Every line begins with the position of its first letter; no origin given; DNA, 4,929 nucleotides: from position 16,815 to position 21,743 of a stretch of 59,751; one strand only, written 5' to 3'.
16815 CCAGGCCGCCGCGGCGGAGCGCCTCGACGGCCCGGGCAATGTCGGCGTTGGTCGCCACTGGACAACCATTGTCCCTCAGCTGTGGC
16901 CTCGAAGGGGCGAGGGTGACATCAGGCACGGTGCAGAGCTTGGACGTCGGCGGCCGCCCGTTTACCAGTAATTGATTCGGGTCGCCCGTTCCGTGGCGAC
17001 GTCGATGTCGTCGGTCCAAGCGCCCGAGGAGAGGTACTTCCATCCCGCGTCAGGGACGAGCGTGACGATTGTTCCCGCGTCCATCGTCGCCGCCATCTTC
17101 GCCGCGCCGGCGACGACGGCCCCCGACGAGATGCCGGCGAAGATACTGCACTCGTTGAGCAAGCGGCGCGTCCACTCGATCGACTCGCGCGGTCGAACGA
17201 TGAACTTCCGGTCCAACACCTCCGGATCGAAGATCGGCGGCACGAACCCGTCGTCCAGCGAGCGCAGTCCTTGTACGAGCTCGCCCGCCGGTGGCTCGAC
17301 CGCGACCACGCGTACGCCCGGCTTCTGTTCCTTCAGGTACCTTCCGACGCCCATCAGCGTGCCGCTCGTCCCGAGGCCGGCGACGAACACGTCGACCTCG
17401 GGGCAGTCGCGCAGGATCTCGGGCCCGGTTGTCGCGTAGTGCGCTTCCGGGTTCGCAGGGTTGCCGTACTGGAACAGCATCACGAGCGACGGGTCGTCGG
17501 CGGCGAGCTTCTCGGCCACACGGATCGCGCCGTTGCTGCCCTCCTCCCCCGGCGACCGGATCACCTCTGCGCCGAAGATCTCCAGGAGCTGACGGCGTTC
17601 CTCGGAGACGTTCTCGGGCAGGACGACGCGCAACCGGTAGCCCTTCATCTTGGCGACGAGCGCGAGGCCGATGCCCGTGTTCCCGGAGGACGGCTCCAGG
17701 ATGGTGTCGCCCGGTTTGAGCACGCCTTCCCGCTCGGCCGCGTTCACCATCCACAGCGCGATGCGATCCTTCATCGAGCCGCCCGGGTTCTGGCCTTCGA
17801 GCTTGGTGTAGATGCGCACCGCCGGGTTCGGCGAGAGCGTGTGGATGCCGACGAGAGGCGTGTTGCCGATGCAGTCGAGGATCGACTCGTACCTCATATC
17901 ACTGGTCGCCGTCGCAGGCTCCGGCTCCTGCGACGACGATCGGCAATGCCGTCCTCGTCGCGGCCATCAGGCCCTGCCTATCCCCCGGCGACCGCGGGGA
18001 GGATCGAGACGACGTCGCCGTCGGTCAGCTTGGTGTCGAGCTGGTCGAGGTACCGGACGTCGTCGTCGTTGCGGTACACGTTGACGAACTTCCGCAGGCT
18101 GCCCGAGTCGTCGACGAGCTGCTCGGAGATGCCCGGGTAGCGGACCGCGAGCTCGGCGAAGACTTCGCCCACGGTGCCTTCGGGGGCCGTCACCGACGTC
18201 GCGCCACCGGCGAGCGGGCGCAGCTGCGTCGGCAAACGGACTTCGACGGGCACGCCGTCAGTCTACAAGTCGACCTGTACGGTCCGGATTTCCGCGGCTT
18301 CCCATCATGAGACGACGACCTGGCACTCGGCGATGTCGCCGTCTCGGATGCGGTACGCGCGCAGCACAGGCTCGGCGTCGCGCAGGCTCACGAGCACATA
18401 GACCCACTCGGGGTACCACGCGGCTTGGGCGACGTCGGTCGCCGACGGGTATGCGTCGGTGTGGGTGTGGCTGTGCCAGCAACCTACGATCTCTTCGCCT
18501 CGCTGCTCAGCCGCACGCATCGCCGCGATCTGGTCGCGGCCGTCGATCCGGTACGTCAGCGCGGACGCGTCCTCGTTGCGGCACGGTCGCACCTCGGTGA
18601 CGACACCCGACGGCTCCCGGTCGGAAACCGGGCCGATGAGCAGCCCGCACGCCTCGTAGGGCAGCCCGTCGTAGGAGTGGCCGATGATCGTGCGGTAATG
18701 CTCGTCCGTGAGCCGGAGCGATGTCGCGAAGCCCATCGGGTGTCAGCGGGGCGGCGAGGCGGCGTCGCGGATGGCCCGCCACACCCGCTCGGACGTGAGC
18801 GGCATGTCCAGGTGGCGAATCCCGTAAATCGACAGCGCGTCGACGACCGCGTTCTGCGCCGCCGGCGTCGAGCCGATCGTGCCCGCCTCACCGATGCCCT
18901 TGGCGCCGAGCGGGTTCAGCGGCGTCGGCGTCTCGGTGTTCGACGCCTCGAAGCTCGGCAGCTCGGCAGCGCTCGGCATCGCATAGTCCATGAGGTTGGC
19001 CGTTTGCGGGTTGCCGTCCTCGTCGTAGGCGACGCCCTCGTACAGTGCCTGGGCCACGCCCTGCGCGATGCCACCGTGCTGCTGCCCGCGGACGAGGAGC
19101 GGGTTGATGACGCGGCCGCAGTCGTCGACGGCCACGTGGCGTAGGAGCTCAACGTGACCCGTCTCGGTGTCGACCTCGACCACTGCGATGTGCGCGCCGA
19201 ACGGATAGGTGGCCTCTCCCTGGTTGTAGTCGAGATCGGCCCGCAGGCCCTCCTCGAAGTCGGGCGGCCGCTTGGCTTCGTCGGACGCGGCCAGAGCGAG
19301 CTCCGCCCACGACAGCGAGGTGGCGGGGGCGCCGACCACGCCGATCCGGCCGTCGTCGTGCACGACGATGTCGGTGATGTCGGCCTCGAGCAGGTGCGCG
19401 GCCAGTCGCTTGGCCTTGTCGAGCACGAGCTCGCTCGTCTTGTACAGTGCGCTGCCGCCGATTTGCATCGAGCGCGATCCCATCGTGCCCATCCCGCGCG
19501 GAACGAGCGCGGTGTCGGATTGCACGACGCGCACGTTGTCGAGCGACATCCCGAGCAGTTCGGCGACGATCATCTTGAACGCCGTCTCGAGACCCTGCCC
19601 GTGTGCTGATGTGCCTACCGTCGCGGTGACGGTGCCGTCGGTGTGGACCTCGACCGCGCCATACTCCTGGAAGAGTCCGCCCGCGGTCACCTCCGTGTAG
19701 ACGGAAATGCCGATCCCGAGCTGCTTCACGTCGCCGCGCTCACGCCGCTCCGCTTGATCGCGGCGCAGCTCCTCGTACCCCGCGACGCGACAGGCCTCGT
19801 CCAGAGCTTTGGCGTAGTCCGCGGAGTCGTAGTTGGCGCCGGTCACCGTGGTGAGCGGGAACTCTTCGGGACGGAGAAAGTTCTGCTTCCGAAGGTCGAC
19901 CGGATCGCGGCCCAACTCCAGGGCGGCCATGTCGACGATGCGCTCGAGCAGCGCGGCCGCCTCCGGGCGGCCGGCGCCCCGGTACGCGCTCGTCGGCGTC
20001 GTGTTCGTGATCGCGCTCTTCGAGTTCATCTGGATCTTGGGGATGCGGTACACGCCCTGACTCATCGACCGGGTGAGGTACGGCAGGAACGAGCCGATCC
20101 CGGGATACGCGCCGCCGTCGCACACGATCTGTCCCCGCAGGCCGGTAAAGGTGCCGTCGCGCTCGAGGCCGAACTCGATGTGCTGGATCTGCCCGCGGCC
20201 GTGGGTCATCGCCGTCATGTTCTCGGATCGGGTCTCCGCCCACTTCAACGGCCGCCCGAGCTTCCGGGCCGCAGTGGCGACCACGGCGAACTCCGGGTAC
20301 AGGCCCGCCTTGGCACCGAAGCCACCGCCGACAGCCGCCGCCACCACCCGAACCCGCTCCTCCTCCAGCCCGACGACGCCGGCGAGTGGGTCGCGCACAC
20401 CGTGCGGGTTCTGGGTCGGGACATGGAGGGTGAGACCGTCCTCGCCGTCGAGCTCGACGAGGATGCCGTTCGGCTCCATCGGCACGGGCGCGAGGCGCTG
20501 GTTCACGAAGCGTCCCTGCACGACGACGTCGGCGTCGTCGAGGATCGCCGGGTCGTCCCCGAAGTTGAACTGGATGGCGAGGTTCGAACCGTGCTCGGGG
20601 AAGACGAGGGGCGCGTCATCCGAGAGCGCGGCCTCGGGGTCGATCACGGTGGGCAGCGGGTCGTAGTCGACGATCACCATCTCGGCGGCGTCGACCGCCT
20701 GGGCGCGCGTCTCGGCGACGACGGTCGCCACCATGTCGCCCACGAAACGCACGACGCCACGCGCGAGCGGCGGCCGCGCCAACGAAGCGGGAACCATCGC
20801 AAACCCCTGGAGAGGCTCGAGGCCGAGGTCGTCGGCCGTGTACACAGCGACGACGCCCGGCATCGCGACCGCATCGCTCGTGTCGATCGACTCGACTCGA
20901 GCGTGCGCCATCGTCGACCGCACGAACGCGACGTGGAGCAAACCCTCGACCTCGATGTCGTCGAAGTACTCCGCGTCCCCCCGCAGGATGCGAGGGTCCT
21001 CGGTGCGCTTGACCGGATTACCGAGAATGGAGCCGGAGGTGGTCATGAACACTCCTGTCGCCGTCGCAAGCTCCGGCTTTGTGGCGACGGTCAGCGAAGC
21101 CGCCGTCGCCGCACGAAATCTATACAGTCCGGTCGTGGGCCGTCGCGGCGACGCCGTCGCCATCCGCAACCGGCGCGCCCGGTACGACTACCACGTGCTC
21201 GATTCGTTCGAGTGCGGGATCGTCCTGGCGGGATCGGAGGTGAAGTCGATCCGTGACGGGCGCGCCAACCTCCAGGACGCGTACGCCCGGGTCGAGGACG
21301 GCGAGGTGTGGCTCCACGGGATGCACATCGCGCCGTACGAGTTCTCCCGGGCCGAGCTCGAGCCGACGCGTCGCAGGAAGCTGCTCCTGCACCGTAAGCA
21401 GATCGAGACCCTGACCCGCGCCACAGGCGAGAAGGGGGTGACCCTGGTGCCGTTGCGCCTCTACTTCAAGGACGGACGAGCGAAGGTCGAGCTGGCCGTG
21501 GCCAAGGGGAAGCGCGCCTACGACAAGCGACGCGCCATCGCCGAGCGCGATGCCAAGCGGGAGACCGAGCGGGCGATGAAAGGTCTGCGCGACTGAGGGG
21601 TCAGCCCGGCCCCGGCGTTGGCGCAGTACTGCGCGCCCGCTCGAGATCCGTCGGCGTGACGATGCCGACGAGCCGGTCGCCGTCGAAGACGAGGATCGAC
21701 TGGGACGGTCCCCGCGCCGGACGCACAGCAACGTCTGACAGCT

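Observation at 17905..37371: Structured interspersed repeat family of about 56 nt, always in sense with local transcripts and mostly just upstream of start codons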

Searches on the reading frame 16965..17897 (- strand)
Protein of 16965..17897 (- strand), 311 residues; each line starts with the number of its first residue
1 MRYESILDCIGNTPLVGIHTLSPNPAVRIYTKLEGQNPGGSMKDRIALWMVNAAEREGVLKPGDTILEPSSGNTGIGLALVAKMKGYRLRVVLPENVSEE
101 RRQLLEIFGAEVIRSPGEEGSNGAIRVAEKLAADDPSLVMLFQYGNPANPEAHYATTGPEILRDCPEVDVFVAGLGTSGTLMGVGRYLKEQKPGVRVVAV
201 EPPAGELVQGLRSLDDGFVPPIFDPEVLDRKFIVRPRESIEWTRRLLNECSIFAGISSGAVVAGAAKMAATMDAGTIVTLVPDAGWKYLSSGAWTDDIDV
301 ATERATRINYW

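Call 71: search_protein_families(library=pfam, proteins=[window:16965-17897:-], max_evalue=0.0001)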
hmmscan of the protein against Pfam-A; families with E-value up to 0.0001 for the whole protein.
window:16965-17897:- (311 aa): 1 family
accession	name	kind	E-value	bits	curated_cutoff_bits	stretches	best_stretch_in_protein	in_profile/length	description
PF00291.31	PALP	-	6.6e-72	242.8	35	1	7-283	2-295/295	Pyridoxal-phosphate dependent enzyme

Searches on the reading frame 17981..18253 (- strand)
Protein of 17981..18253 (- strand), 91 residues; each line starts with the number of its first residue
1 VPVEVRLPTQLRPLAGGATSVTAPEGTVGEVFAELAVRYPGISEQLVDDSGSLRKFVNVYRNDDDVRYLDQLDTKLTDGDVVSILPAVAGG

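Call 71: search_protein_families(library=pfam, proteins=[window:17981-18253:-], max_evalue=0.0001)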
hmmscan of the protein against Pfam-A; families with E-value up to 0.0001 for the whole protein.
window:17981-18253:- (91 aa): 1 family
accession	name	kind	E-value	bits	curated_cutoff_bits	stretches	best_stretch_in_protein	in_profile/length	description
PF02597.26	ThiS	-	5.1e-18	65.8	22.5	1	5-91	1-76/76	ThiS family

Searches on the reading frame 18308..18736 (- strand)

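Call 71: search_protein_families(library=pfam, proteins=[window:18308-18736:-], max_evalue=0.0001)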
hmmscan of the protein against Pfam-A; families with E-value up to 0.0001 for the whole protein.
window:18308-18736:- (143 aa): 1 family
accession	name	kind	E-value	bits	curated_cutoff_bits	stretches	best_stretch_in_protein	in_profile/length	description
PF14464.11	Prok-JAB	-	1.8e-22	79.8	25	1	12-130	3-113/114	Prokaryotic homologs of the JAB domain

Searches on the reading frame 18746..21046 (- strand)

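Call 71: search_protein_families(library=pfam, proteins=[window:18746-21046:-], max_evalue=0.0001)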
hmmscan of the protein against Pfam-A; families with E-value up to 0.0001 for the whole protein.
window:18746-21046:- (767 aa): 3 families
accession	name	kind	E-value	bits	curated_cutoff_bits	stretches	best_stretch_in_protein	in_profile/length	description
PF20256.3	MoCoBD_2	-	2.6e-81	273.7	27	1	420-697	4-283/283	Molybdopterin cofactor-binding domain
PF02738.23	MoCoBD_1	-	2.9e-74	249.7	27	1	150-390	3-244/244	Molybdopterin cofactor-binding domain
PF01315.27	Ald_Xan_dh_C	-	5.6e-29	101.1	31.3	1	23-132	2-110/110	Aldehyde oxidase and xanthine dehydrogenase, a/b hammerhead domain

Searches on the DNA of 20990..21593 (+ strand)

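Call 21: search_rna_families(source=window, start=20990, end=21180, threshold=evalue, max_evalue=10)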
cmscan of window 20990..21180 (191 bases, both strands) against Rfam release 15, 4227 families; matches with E-value up to 10: 7.
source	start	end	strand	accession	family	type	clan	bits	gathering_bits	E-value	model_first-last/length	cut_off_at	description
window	21082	21171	-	RF03783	mir-4854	Gene; miRNA;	-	19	100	0.38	1-89/89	no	mir-4854 microRNA precursor family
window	21055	21103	+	RF01333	CRISPR-DR20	Gene; CRISPR;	-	17.7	42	0.25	1-36/36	no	CRISPR RNA direct repeat element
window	21096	21164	+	RF01059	mir-598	Gene; miRNA;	-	14.2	69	2.4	1-80/80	no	mir-598 microRNA precursor family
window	21090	21180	-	RF02690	BTH_s1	Gene; sRNA;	-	11.3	74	1.2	58-205/205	5'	Burkholderia sRNA 1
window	21068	21121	-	RF02226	sX7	Gene; sRNA;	-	11.3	55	6.9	1-95/95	no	Xanthomonas sRNA sX7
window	21016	21167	-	RF00058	HgcF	Gene; snRNA; snoRNA; HACA-box;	-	11.2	70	1.3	1-168/168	no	HgcF RNA (Pab35)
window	21071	21180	+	RF03018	RT-15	Gene; sRNA;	-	7.8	82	9.7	1-104/192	3'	RT-15 RNA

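Call 49: search_with_rna_model(model_id=R1, sources=[L113, L114, L115, L116, L117, L118, L119, L120, L121, L122, L123, L124, L125, L126, L127, L128, L129, L130, L131, L132, L133, L134, L135, L136, L137, L138, L140, L141, L142, L144, L155, L157, L095, L101, L102, L103, L104, L105, L106, L107, L108, L109, L110, L111, L112], max_evalue=0.01)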
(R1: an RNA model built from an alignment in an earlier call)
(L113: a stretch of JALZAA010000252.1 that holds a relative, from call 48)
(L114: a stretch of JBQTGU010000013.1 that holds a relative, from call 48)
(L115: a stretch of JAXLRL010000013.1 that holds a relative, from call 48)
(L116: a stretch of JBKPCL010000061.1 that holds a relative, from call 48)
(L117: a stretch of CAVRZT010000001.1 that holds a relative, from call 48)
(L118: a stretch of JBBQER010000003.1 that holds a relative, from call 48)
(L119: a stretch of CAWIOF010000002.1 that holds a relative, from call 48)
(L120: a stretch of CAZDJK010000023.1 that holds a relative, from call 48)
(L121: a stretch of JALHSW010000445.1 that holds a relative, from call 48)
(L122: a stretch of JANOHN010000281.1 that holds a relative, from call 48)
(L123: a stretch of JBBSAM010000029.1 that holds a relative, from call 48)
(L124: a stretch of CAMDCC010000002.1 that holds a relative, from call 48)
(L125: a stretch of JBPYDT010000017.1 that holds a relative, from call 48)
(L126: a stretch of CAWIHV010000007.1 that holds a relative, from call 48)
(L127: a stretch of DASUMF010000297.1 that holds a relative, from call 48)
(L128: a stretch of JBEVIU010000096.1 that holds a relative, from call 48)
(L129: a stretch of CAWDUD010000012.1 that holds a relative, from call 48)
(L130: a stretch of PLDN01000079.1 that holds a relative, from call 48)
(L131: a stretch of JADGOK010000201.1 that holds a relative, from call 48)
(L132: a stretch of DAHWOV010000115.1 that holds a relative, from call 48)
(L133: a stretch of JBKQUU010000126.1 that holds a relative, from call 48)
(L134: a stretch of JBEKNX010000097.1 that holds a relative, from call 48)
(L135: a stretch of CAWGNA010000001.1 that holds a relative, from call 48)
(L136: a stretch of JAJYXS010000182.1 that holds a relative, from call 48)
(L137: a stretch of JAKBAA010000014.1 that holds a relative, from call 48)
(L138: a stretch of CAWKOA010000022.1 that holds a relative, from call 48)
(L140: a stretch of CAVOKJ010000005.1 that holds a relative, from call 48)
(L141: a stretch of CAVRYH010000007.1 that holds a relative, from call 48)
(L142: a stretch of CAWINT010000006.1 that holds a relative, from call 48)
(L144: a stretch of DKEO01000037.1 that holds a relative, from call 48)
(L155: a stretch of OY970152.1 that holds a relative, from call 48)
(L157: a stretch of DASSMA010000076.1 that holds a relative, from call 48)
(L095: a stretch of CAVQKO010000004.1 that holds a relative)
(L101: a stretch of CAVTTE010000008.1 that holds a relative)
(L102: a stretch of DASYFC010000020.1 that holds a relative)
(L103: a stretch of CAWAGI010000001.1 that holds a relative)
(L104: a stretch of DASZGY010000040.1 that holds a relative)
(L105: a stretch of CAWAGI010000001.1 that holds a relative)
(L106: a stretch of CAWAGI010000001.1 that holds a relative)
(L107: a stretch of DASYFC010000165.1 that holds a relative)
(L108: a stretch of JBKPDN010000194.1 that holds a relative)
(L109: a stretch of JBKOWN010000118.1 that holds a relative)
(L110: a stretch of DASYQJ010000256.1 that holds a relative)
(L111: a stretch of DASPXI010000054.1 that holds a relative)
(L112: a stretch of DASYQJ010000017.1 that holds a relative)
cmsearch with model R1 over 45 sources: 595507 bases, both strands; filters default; matches with E-value up to 0.01: 23.
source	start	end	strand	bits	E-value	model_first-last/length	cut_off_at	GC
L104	1336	1391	-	86.1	1.3e-15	1-56/56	no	0.77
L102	3181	3236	-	85.2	2.1e-15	1-56/56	no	0.77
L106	19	74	+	84.9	2.3e-15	1-56/56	no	0.79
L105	7586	7642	-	82.3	8.4e-15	1-56/56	no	0.72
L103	3423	3479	+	82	9.7e-15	1-56/56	no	0.77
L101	3679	3734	+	81.6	1.2e-14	1-56/56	no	0.71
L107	7275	7330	+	79.3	3.7e-14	1-56/56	no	0.73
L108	2427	2482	-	78.2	6.2e-14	1-56/56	no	0.79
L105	7734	7788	+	77.1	1.1e-13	1-56/56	no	0.75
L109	2239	2294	+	76.9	1.2e-13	1-56/56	no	0.66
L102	1098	1154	-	75.5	2.4e-13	1-56/56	no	0.77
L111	4017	4072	-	73.9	5.3e-13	1-56/56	no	0.79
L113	6781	6837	-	70.9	2.4e-12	1-56/56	no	0.75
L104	5753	5808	+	70.8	2.5e-12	1-56/56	no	0.8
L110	2426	2482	-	70.7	2.6e-12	1-56/56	no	0.81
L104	4467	4522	-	69.6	4.4e-12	1-56/56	no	0.77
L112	337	392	+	67.2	1.5e-11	1-56/56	no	0.75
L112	1249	1305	-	66.8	1.8e-11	1-56/56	no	0.82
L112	3267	3323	+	66.3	2.3e-11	1-56/56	no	0.72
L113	6433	6485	-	62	1.9e-10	1-56/56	no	0.7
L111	3984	4010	-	30.8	0.00091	1-56/56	no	0.7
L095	4810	4851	-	30.8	0.00093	1-56/56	no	0.83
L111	4073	4102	-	30.6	0.001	2-31/56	no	0.87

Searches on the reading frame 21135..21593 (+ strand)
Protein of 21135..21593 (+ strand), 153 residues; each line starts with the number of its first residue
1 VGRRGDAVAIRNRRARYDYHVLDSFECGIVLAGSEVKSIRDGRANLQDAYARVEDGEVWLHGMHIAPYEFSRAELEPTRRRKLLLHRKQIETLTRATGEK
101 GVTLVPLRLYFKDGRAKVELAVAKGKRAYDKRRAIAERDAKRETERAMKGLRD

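Call 48: find_related_loci(query=window:21135-21593:+, collection=genome_contigs, flank=10000)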
Query window:21135-21593:+ (153 aa) in genome_contigs; peptide patterns used: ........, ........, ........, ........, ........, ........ (x = any residue, [..] = any of these).
600 stretches matched a pattern (row limit reached: there are more); 583 encode a relative of the query (tblastn E <= 1e-3); the best 80 are kept; 80 distinct loci.
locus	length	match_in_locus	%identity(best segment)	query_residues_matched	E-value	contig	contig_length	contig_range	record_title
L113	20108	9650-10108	92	1-153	3e-91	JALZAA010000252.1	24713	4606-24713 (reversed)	MAG: Actinomycetota bacterium isolate KAP bin79 SD1490-92_k127_1020939, whole genome shotgun sequence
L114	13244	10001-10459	84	1-153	6e-82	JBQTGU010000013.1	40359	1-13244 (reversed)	MAG: Actinomycetota bacterium isolate SAR216 c_000000043408, whole genome shotgun sequence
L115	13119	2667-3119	76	3-153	4e-76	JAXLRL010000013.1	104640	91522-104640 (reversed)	MAG: Acidimicrobiia bacterium isolate STL-ACT8 C4.45.fa-13, whole genome shotgun sequence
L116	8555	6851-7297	76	5-153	8e-74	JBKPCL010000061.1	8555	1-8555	MAG: Actinomycetota bacterium isolate GB_EKS_MAG_00052 GB_EKS_000001083905, whole genome shotgun sequence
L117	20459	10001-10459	72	1-153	2e-73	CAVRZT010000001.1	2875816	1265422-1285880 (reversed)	MAG: uncultured Actinomycetes bacterium isolate MFD05942.bin.2.12 genome assembly, contig: contig_10582, whole genome sh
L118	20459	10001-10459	73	1-153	1e-73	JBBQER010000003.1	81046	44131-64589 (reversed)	MAG: Acidimicrobiia bacterium isolate Co_metawrap_1095 Cmw_1095_k141_16645140_length_81046_cov_10.0000, whole genome sho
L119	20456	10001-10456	71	1-152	1e-71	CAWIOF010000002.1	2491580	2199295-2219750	MAG: uncultured Actinomycetes bacterium isolate MFD05442.bin.2.274 genome assembly, contig: contig_3506, whole genome sh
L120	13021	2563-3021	71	1-153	3e-71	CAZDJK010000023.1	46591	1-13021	MAG TPA_asm: uncultured Bifidobacteriaceae bacterium isolate binchicken_co279_24 genome assembly, contig: k141_202221, w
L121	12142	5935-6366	72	10-153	9e-71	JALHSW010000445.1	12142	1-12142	MAG: Acidimicrobiia bacterium isolate PFL8 seq_3353197, whole genome shotgun sequence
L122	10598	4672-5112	73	7-153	2e-70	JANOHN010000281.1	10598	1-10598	MAG: Acidimicrobiia bacterium isolate SOY_63_metabat_465 SOY_63_k141_2353480, whole genome shotgun sequence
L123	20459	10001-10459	69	1-153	1e-69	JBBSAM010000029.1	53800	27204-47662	MAG: Acidimicrobiia bacterium isolate La6_maxbin2.368 La6_maxbin2.368_K_344296_L_53800_cov_68.0000, whole genome shotgun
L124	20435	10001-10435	74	9-153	3e-69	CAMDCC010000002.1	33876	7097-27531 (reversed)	MAG: Bifidobacterium breve isolate MaH-09apr19-113 genome assembly, contig: MaH-09apr19-C2774, whole genome shotgun sequ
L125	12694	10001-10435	71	5-149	3e-69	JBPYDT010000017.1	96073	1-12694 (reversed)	MAG: Acidimicrobiia bacterium isolate Bin.019.fastaField_forest_FP2 k127_1067431, whole genome shotgun sequence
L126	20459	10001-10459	67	1-153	1e-68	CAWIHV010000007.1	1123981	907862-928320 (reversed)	MAG: uncultured Actinomycetes bacterium isolate MFD05442.bin.4.822 genome assembly, contig: contig_4519, whole genome sh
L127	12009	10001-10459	71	1-153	4e-65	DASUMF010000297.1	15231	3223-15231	MAG TPA_asm: Acidimicrobiia bacterium isolate SMAG_U1564 k141_1011113, whole genome shotgun sequence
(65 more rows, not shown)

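Call 71: search_protein_families(library=pfam, proteins=[window:21135-21593:+], max_evalue=0.0001)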
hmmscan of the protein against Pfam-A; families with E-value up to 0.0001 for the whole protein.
window:21135-21593:+ (153 aa): 1 family
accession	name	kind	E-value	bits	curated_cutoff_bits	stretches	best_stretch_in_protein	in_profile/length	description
PF01668.23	SmpB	-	8.9e-60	201.2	27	1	10-149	2-142/143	SmpB protein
